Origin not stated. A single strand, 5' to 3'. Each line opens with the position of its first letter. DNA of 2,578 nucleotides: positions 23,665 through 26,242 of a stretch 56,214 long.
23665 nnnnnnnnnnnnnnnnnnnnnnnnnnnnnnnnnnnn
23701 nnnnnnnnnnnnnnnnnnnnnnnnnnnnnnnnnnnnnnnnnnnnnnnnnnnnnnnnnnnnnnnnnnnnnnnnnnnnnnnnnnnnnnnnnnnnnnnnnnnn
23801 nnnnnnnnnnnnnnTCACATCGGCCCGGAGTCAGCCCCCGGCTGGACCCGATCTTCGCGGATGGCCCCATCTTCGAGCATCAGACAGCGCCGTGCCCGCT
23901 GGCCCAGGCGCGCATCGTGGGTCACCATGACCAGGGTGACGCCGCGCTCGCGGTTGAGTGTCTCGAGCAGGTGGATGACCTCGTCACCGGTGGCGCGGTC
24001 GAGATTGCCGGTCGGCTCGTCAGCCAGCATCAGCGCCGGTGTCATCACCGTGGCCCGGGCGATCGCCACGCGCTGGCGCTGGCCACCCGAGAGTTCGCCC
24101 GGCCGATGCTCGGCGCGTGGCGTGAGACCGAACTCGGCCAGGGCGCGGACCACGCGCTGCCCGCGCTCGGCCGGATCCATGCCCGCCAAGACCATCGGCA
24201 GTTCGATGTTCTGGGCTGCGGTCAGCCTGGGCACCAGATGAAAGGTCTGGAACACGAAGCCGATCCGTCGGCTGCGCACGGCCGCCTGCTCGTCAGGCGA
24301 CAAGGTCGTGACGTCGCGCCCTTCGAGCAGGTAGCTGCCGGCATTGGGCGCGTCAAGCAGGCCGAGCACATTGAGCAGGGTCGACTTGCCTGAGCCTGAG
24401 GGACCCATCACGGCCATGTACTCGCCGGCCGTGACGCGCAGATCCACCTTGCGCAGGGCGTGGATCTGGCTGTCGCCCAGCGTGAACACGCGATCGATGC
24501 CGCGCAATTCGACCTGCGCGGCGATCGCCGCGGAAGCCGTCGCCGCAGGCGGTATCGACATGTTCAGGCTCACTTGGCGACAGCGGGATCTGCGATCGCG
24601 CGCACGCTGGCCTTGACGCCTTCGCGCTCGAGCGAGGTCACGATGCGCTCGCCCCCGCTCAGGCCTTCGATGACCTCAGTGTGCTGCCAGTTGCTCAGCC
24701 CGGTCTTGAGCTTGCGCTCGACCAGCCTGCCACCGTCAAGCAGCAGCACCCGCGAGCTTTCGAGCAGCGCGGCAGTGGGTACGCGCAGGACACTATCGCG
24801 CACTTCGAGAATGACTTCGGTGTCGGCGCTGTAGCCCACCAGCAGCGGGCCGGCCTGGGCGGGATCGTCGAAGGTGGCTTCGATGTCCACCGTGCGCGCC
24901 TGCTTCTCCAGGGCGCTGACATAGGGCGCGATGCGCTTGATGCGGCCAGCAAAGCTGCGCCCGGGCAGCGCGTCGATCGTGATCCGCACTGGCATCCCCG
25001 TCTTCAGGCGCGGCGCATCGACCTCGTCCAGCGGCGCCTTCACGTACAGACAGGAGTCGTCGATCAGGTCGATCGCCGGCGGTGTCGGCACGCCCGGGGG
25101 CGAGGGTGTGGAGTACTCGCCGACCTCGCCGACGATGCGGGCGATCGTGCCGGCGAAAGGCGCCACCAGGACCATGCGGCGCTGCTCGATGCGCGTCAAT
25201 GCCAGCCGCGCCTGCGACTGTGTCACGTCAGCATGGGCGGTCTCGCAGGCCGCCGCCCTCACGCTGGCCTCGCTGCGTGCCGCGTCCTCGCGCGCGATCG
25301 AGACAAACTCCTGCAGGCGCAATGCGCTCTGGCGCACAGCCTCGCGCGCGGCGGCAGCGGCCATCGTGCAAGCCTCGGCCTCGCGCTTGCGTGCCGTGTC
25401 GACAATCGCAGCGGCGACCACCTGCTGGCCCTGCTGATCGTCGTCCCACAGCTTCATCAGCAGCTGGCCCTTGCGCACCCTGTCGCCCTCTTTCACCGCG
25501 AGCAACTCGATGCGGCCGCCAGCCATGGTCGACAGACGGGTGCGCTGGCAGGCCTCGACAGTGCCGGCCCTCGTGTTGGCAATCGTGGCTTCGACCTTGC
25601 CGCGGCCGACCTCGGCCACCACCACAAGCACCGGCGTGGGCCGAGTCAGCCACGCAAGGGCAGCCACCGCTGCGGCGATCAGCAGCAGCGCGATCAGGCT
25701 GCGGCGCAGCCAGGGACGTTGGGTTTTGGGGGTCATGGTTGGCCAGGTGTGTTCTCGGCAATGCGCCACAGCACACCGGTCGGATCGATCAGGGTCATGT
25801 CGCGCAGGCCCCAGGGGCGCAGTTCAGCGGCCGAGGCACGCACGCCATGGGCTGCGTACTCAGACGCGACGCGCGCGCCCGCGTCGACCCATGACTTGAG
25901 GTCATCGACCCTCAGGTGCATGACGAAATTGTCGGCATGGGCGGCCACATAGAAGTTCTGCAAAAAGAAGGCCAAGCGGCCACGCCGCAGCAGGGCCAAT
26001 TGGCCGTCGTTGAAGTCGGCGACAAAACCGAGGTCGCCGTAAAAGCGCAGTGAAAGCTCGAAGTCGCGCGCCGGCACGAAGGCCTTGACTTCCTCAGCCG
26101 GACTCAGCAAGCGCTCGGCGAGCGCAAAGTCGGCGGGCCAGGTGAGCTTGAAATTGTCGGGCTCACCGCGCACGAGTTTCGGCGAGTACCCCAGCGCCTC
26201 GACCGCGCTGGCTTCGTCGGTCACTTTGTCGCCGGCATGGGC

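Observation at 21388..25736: Four-gene HlyD-adaptor / ABC ATPase / FtsX / FtsX export module wedged inside the ispD-ispF operon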

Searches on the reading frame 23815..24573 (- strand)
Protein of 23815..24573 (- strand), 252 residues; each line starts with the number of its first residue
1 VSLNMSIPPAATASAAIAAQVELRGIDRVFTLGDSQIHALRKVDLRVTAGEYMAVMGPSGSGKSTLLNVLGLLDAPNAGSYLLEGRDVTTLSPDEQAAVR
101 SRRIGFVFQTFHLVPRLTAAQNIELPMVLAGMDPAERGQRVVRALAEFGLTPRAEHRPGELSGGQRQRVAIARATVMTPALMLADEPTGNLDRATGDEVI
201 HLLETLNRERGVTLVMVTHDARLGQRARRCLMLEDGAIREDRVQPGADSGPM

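Call 5: search_protein_families(library=pfam, proteins=[window:23815-24573:-])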
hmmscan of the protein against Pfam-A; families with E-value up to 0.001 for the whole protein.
window:23815-24573:- (252 aa): 7 families
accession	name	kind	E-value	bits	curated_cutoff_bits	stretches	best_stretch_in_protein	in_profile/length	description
PF00005.33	ABC_tran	-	4.8e-33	115.1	25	1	40-188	1-136/137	ABC transporter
PF13304.12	AAA_21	-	4.9e-05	24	27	0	54-80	3-31/304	AAA domain, putative AbiEii toxin, Type IV TA system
PF13191.12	AAA_16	-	0.00022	22.2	32.6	1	35-149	7-124/167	AAA ATPase domain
PF13555.12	AAA_29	-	0.00031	20.9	27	1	44-68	16-40/61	P-loop containing region of AAA domain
PF02463.25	SMC_N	-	0.00033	20.6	40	0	51-230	25-208/220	RecF/RecN/SMC N terminal domain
PF13481.12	AAA_25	-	0.00042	20.4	27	0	34-112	16-99/195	AAA domain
PF03193.22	RsgA_GTPase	-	0.00056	20.2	30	0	29-70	86-126/174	RsgA GTPase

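Call 6: search_protein_families(library=ncbifam, proteins=[window:23815-24573:-])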
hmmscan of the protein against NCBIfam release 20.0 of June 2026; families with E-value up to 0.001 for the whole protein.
window:23815-24573:- (252 aa): 189 families (the best 25 are shown)
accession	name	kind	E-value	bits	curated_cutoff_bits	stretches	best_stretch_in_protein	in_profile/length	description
NF007826.0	PRK10535.1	equivalog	3.8e-68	230.3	966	1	18-241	2-224/648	macrolide ABC transporter ATP-binding protein/permease MacB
TIGR02211.1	LolD_lipo_ex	equivalog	5.7e-67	225.4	307.75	1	24-239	5-220/221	lipoprotein-releasing ABC transporter ATP-binding protein LolD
NF008639.0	PRK11629.1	equivalog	1e-64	218.1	360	1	31-242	17-228/234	lipoprotein-releasing ABC transporter ATP-binding protein LolD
NF038007.1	ABC_ATP_DarD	equivalog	1.6e-64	217.4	375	1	25-237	6-217/218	darobactin export ABC transporter ATP-binding protein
NF007879.0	PRK10584.1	equivalog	2.2e-63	214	336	1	20-241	6-227/228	putative ABC transporter ATP-binding protein YbbA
TIGR02673.1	FtsE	equivalog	9e-58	195.4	264.85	1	34-236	12-213/214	cell division ATP-binding protein FtsE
TIGR02982.1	heterocyst_DevA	subfamily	1.3e-57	195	295.8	1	21-238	2-219/220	ABC exporter ATP-binding subunit, DevA family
TIGR03608.1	L_ocin_972_ABC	subfamily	1e-54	185.2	254.85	1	37-232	11-205/206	putative bacteriocin export ABC transporter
TIGR02314.1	ABC_MetN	equivalog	1.2e-49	169.2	499.7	1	21-229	2-209/343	methionine ABC transporter ATP-binding protein MetN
TIGR03265.1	PhnT2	equivalog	2.2e-47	162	457.7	1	23-221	7-195/353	putative 2-aminoethylphosphonate ABC transporter ATP-binding protein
NF007027.0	PRK09493.1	equivalog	3.7e-47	160.7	379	1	36-241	13-217/240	glutamine ABC transporter ATP-binding protein GlnQ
NF040933.2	ABC_arch_GlcV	equivalog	9.7e-46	156.3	450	1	20-221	2-202/357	glucose ABC transporter ATP-binding protein GlcV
TIGR01186.1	proV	subfamily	1.3e-44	152.8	326.6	1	38-238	7-208/363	betaine/proline/choline family ABC transporter ATP-binding protein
TIGR02315.1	ABC_phnC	equivalog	6.3e-44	150.2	266.1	1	35-238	13-224/243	phosphonate ABC transporter ATP-binding protein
TIGR01187.1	potA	subfamily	7e-44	150.2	355.6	1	55-238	1-179/325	polyamine ABC transporter ATP-binding protein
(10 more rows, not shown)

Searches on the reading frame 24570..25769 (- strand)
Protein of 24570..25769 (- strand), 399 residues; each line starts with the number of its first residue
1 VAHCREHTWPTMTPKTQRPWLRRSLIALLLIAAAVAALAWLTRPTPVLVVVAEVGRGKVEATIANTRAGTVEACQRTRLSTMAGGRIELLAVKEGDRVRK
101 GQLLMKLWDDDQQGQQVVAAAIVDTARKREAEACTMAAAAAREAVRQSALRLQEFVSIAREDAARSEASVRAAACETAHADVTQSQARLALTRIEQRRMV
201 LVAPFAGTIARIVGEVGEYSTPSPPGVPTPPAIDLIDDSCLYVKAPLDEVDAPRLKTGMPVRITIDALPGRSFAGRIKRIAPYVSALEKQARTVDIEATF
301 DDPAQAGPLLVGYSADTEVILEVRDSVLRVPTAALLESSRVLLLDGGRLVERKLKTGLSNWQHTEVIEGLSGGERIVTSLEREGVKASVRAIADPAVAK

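Call 5: search_protein_families(library=pfam, proteins=[window:24570-25769:-])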
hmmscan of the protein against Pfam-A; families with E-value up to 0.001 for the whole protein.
window:24570-25769:- (399 aa): 4 families
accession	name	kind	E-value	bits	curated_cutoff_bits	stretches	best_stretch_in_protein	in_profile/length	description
PF16576.10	HlyD_D23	-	8.9e-18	64.8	30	1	77-305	20-206/214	Barrel-sandwich domain of CusB or HlyD membrane-fusion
PF13437.12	HlyD_3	-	1.2e-13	52.2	22.2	1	200-312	1-106/106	HlyD family secretion protein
PF00364.28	Biotin_lipoyl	-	0.00012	22.3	22.1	0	82-107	48-73/73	Biotin-requiring enzyme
PF13533.13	Biotin_lipoyl_2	-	0.00045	20.4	29.8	1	84-107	8-31/32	Biotin-lipoyl like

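Call 6: search_protein_families(library=ncbifam, proteins=[window:24570-25769:-])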
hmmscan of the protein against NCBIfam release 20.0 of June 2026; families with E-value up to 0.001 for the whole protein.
window:24570-25769:- (399 aa): 12 families
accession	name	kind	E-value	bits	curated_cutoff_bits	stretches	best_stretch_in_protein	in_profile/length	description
TIGR01730.1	RND_mfp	subfamily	3e-47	161.2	94.9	1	49-379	1-308/322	efflux RND transporter periplasmic adaptor subunit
NF008606.0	PRK11578.1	equivalog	1.9e-30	106.2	342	1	24-383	12-367/371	macrolide transporter subunit MacA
TIGR02971.1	heterocyst_DevB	subfamily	2.6e-16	59.9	129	2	153-285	159-283/327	ABC exporter membrane fusion protein, DevB family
TIGR00999.1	8a0102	subfamily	9.8e-15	54.4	319.3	1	95-378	1-264/271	CzcB/NccB family metal efflux transporter periplasmic adaptor subunit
TIGR00998.1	8a0101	subfamily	9e-14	51.1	390.8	1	132-282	152-283/334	EmrA/EmrK family multidrug efflux transporter periplasmic adaptor subunit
NF002939.0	PRK03598.1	equivalog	2.9e-13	49.7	393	2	125-295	131-295/332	secretion protein HlyD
NF007785.0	PRK10476.1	equivalog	8.1e-13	47.9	376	1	64-284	37-288/347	multidrug transporter subunit MdtN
NF007850.1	PRK10559.1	equivalog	9.5e-10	38.1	400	1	84-265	48-208/303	p-hydroxybenzoic acid efflux pump subunit AaeA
TIGR01843.1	type_I_hlyD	subfamily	2.2e-07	30.2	208.65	0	81-146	48-110/422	HlyD family type I secretion periplasmic adaptor subunit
NF008589.1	PRK11556.1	equivalog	7.8e-06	25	391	0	66-219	74-213/392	MdtA/MuxA family multidrug efflux RND transporter periplasmic adaptor subunit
NF045904.1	RND-peri-MexE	equivalog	2.1e-05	23.6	714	1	24-212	13-185/390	multidrug efflux RND transporter periplasmic adaptor subunit MexE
NF000272.2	OqxA_adapt_sub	exception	7.1e-05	21.9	835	1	39-194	32-178/391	multidrug efflux RND transporter periplasmic adaptor subunit OqxA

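Call 29: search_solved_structures(query=window:24570-25736:-, max_evalue=0.0001)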
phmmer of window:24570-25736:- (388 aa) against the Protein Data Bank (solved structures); distinct sequences matched with E-value up to 0.0001: 7.
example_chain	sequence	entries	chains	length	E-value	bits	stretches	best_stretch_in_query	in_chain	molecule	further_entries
9qgy_G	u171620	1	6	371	5e-24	88.1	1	9-371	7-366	Macrolide export protein MacA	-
5nik_D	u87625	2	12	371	5.4e-23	84.7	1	9-371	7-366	Macrolide export protein MacA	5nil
3fpp_A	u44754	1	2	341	7.8e-21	77.6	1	56-371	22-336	Macrolide-specific efflux protein macA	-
4dk0_A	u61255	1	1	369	7.3e-13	51.4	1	39-369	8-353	Putative MacA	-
4dk1_A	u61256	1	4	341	3.3e-12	49.2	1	163-369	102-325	Putative MacA, Multidrug resistance protein mexA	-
20yy_D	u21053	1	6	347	4.9e-08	35.5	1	49-368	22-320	Multidrug efflux RND transporter periplasmic adaptor subunit MexJ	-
5xu0_A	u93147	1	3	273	6.2e-07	31.9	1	71-275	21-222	Membrane-fusion protein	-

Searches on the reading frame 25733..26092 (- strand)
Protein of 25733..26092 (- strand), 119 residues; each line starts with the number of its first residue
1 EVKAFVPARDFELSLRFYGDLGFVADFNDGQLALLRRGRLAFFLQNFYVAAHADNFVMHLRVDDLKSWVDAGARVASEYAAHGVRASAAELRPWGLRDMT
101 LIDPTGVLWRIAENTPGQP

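Call 40: search_protein_families(library=padloc, proteins=[window:25733-26092:-], max_evalue=0.001)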
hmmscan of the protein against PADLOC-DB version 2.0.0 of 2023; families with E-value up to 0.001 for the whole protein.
window:25733-26092:- (119 aa): 0 families

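Call 46: search_solved_structures(query=window:25736-26092:-, max_evalue=1, show_alignments=2)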
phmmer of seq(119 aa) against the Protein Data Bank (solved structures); distinct sequences matched with E-value up to 1: 9.
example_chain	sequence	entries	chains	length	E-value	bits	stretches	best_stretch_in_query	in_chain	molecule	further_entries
1mh6_A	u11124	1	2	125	4.4e-10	43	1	6-114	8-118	BLEOMYCIN RESISTANCE PROTEIN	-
1ewj_A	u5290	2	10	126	4.5e-10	43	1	6-114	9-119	BLEOMYCIN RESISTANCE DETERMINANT | Bleomycin Resistance Protein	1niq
1ecs_A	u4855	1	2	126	6.3e-10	42.5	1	6-114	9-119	BLEOMYCIN RESISTANCE PROTEIN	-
5cj3_A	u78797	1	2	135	0.0012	22.3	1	8-113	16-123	Zbm binding protein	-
4iag_A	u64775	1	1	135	0.0022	21.4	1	13-113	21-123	Zbm binding protein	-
1jie_A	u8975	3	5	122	0.017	18.5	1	8-106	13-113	bleomycin-binding protein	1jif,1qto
3i0y_A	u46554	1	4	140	0.4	14.1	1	14-110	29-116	Putative polyketide cyclase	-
4n04_A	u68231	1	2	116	0.52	13.7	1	8-107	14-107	Glyoxalase/bleomycin resistance protein/dioxygenase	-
2mki_A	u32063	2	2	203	0.96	12.9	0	15-58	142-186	Cytoplasmic polyadenylation element-binding protein 4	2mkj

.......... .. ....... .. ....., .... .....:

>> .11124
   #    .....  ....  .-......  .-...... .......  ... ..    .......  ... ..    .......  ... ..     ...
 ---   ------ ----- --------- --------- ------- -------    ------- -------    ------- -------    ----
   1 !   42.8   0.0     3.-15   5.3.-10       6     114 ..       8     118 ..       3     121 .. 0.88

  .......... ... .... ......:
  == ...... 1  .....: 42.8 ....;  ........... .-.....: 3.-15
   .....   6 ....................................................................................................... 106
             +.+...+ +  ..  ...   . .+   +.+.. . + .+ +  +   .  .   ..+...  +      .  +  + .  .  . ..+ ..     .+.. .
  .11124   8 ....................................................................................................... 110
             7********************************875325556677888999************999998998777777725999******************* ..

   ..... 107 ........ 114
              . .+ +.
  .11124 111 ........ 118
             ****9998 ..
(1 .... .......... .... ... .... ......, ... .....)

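Call 47: search_protein_families(library=pfam, proteins=[window:25736-26092:-], max_evalue=5)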
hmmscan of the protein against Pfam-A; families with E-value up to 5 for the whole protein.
seq(119 aa): 0 families

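Call 72: search_protein_representatives(protein=window:25736-26092:-)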
Query: 119 residues. Proteins with E-value up to 0.001 (for the whole library): 706; up to 1e-10: 206; up to 1e-30: 1. The best 150 are listed.
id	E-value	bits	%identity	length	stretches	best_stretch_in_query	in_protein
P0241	4.8e-31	123.6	56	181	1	1-115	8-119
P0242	5.5e-29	117.0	54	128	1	1-117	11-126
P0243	5.0e-27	110.6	52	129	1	1-115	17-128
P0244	7.9e-27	110.0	50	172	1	1-113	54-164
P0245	3.1e-26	108.1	48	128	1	1-117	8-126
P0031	3.5e-25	104.7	52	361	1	1-114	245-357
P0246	3.9e-25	104.6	46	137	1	1-117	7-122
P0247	1.5e-24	102.6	45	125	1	1-115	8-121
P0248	5.3e-24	100.9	50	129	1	1-118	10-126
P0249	4.0e-23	98.1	49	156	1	1-116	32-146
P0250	7.8e-23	97.1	50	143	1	9-114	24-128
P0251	8.0e-23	97.1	44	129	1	1-118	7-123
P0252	1.3e-22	96.4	48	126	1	1-112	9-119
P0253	1.4e-22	96.2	48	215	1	1-114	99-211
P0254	1.1e-21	93.4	44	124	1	2-114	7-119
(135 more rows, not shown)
